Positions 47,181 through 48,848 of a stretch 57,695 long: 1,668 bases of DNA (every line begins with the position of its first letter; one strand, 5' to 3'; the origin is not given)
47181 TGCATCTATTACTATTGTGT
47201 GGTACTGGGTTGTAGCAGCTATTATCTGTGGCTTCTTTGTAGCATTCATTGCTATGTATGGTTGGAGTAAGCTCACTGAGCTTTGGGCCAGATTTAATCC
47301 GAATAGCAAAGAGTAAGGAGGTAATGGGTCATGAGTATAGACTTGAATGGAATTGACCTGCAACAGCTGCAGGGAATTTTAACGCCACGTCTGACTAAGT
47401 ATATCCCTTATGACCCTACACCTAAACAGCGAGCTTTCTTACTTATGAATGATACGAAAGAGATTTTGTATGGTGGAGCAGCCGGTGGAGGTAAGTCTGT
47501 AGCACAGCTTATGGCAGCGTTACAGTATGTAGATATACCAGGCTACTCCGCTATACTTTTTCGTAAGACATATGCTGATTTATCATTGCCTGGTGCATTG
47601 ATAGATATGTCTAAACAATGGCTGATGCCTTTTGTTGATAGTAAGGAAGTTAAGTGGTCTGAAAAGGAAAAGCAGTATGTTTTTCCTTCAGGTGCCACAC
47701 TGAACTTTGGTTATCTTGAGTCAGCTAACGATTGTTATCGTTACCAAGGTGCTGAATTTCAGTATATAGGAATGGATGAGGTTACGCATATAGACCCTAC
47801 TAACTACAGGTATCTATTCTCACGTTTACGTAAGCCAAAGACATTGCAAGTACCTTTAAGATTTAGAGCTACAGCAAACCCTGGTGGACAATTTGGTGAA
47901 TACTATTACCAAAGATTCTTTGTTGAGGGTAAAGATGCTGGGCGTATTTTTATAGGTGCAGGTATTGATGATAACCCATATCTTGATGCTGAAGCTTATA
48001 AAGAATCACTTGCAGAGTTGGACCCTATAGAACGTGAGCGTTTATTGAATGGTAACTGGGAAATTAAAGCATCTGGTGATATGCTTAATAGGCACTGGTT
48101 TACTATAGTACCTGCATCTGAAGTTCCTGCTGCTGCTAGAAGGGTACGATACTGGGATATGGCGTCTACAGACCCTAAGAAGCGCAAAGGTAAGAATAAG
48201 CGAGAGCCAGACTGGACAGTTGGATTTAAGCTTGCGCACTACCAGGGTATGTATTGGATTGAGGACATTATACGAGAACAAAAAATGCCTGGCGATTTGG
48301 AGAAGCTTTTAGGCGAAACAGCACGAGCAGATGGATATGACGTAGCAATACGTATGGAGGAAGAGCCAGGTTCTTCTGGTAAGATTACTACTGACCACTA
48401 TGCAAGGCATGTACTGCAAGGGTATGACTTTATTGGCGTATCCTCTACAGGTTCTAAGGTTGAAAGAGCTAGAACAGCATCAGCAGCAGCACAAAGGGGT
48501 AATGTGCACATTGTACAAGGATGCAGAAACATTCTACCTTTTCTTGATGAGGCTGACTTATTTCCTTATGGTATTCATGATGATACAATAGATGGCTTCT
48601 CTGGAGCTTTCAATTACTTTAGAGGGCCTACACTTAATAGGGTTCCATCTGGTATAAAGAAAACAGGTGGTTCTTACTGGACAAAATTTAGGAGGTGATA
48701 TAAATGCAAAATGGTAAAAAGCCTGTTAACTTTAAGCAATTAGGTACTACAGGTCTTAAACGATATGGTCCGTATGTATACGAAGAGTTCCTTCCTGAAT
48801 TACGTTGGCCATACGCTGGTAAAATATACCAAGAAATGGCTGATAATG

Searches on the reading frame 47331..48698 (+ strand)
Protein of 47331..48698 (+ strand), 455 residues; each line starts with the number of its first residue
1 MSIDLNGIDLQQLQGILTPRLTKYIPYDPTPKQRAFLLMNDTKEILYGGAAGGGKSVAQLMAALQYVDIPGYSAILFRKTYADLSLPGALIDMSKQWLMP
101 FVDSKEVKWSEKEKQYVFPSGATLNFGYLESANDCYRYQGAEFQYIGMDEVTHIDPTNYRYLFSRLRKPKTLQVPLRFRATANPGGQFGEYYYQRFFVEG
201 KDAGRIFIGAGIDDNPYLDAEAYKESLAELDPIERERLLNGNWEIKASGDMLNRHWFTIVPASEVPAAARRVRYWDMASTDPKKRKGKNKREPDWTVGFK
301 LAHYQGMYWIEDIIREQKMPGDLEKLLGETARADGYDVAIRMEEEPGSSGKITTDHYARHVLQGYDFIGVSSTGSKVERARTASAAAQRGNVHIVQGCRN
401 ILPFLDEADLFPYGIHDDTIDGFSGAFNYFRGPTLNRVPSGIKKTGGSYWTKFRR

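Call 18: search_protein_families(library=phrogs, proteins=[window:47331-48698:+], max_evalue=0.01)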
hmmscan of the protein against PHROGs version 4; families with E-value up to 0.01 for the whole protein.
window:47331-48698:+ (455 aa): 8 families
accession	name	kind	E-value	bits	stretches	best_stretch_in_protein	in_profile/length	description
phrog_979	-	head and packaging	2.2e-106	358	2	207-444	368-613/642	terminase large subunit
phrog_9526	-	head and packaging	1.5e-25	91.2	1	27-175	8-158/280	terminase large subunit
phrog_9453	-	head and packaging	8.1e-20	72.4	1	242-430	2-210/233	terminase large subunit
phrog_2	-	head and packaging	2.6e-18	67.1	1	23-436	261-597/807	terminase large subunit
phrog_12171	-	head and packaging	7.9e-14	52.7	1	334-432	1-97/110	terminase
phrog_38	-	head and packaging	9.8e-14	51.9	1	247-434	523-707/760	terminase large subunit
phrog_15848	-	head and packaging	9.7e-06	26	1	27-211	3-184/272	terminase large subunit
phrog_3717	-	head and packaging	0.00017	22.2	1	36-280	18-261/277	terminase large subunit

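Call 22: search_dna_similar(query=window:47331-48698:+, collection=phages, mode=protein, max_rows=15)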
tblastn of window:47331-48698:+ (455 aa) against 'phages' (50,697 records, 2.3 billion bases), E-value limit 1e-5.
Records with a match: 1934; places in all: 1939; records where one place covers at least 80% of the query: 910.
Best place of each record, by identity: <60% 1934.
By first word of the organism name: Escherichia 393; Pseudomonas 384; Vibrio 157; Salmonella 146; Rheinheimera 115; Acinetobacter 110; Arthrobacter 72; Klebsiella 48; Erwinia 37; Xanthomonas 37; and 71 more.
By host as written in the record: - 238; Pseudomonas aeruginosa 128; Escherichia coli 122; Rheinheimera sp. BAL341 115; Pseudomonas aeruginosa PAO1 58; Escherichia coli K-12 MG1655 57; Arthrobacter sp. ATCC 21022 54; Acinetobacter baumannii 43; and 479 more.
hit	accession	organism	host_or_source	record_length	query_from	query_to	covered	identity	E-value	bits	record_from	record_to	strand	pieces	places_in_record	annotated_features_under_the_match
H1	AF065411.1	Methanobacterium phage psiM2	Methanobacterium thermoautotrophicum ...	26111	21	428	90%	44.1%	5e-96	322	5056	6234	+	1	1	large terminase subunit | transmembrane region | ATP/GTP-binding site motif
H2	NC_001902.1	Methanobacterium phage psiM2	Methanobacterium thermoautotrophicum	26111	21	428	90%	44.1%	5e-96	322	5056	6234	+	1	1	terminase large subunit | transmembrane region | ATP/GTP-binding site motif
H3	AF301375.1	Methanothermobacter phage psiM100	-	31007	21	428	90%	43.2%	4e-92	310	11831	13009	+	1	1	ORF9: putative large terminase subunit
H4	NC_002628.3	Methanothermobacter phage psiM100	-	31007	21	428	90%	43.2%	4e-92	310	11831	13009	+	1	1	ORF9: terminase large subunit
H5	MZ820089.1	Gordonia phage ChisanaKitsune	Gordonia rubripertincta NRRL B-16540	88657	11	425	91%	41.8%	4e-99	331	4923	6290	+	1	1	12: terminase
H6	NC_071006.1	Gordonia phage ChisanaKitsune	Gordonia rubripertincta NRRL B-16540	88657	11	425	91%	41.8%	4e-99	331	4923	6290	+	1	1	12: terminase large subunit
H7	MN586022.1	Gordonia phage Chidiebere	Gordonia rubripertincta NRRL B-16540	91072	11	425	91%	41.6%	6e-99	330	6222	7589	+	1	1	16: terminase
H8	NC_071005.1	Gordonia phage Chidiebere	Gordonia rubripertincta NRRL B-16540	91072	11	425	91%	41.6%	6e-99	330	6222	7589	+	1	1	16: terminase large subunit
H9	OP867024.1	Gordonia phage Hanem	Gordonia rubripertincta NRRL B-16540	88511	11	425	91%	41.6%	7e-99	330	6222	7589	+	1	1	16: terminase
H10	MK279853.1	Gordonia phage Gray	Gordonia rubripertincta NRRL B-16540 SEA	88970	11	425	91%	41.6%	7e-99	330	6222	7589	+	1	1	16: terminase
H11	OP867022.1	Gordonia phage Kabocha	Gordonia rubripertincta NRRL B-16540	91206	11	425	91%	41.6%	7e-99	330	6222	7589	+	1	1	16: terminase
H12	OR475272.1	Gordonia Phage Schomber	Gordonia rubripertincta NRRL B-16540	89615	11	425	91%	41.6%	9e-99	330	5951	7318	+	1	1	15: terminase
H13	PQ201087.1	Gordonia phage UBSmoodge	soil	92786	11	425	91%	41.4%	1e-97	327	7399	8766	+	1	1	15: terminase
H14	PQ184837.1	Gordonia phage ScarletRaider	Gordonia rubripertincta NRRL B-16540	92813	11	425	91%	41.4%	1e-97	327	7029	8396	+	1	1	14: terminase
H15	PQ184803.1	Gordonia phage FlyingTortilla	Gordonia rubripertincta NRRL B-16540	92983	11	425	91%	41.4%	1e-97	327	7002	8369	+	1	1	14: terminase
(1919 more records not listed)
